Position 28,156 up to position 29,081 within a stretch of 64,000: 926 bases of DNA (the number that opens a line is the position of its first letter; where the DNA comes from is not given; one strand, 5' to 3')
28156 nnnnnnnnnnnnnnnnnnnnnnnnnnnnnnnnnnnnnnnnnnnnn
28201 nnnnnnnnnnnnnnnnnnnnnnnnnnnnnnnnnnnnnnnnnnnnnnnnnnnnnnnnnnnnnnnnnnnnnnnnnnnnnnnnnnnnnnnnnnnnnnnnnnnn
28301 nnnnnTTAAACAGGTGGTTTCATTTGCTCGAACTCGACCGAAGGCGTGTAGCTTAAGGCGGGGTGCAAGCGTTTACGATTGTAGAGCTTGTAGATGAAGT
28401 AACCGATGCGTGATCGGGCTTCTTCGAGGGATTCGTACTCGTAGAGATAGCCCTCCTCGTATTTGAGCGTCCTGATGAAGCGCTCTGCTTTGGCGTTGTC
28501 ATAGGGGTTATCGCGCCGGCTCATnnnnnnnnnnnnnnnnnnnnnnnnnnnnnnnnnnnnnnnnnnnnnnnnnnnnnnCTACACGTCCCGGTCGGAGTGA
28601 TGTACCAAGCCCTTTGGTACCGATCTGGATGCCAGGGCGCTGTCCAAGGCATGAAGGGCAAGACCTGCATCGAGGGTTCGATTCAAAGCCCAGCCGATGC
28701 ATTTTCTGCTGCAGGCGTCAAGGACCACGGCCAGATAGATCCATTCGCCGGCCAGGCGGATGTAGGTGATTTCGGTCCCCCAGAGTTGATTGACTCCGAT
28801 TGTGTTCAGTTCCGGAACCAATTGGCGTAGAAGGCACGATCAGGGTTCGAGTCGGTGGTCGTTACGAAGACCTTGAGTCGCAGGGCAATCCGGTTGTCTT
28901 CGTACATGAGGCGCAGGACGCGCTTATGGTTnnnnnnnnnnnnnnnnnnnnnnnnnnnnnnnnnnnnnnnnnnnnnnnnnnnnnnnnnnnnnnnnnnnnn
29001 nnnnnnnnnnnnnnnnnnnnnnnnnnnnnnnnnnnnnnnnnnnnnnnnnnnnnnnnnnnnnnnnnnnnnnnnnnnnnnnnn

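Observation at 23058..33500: ~10 kb lower-GC genomic island bounded by AT-rich DNA and IS3 remnants, packed with surface/secreted proteins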

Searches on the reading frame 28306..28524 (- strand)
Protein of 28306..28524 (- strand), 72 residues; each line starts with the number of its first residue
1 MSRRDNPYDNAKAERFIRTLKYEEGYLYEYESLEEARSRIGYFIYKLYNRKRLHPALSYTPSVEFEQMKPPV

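Call 5: search_protein_families(library=pfam, proteins=[window:28306-28524:-], max_evalue=0.01)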
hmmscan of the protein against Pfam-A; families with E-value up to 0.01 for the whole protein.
window:28306-28524:- (72 aa): 2 families
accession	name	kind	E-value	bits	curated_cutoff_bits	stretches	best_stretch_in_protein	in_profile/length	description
PF13683.12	rve_3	-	1.9e-10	40.7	26.5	1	1-60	7-65/67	Integrase core domain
PF13333.12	rve_2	-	3.4e-05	24.3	22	1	14-68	1-54/56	Integrase core domain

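Call 57: search_protein_families(library=ncbifam, proteins=[window:28306-28524:-], max_evalue=0.001)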
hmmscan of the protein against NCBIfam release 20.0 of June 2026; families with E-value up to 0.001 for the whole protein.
window:28306-28524:- (72 aa): 2 families
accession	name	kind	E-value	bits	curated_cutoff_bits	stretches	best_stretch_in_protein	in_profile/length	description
NF033516.0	transpos_IS3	equivalog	1.1e-16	61.1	160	1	1-66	305-369/369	IS3 family transposase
NF033577.2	transpos_IS481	equivalog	5.8e-08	32.6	224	1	3-61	222-280/284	IS481 family transposase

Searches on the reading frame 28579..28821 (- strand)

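Call 5: search_protein_families(library=pfam, proteins=[window:28579-28821:-], max_evalue=0.01)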
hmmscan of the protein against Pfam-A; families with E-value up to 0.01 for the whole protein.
window:28579-28821:- (80 aa): 1 family
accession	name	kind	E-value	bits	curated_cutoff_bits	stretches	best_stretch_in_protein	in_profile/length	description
PF00665.32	rve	-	1.8e-15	57.5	32.6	1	10-78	4-74/102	Integrase core domain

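Call 57: search_protein_families(library=ncbifam, proteins=[window:28579-28821:-], max_evalue=0.001)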
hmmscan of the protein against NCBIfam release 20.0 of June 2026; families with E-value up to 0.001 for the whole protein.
window:28579-28821:- (80 aa): 2 families
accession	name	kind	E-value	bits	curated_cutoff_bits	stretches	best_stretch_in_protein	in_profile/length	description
NF033516.0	transpos_IS3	equivalog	2.2e-20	73.2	160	1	10-78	215-283/369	IS3 family transposase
NF033587.1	transpos_IS6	equivalog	0.0004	20.1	125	1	14-67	70-122/202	IS6 family transposase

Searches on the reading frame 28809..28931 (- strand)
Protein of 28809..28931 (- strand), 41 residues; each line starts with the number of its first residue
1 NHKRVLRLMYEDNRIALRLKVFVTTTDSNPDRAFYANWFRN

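Call 76: search_protein_families(library=pfam, proteins=[window:28809-28931:-], max_evalue=1)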
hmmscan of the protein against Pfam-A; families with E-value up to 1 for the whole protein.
seq(41 aa): 0 families
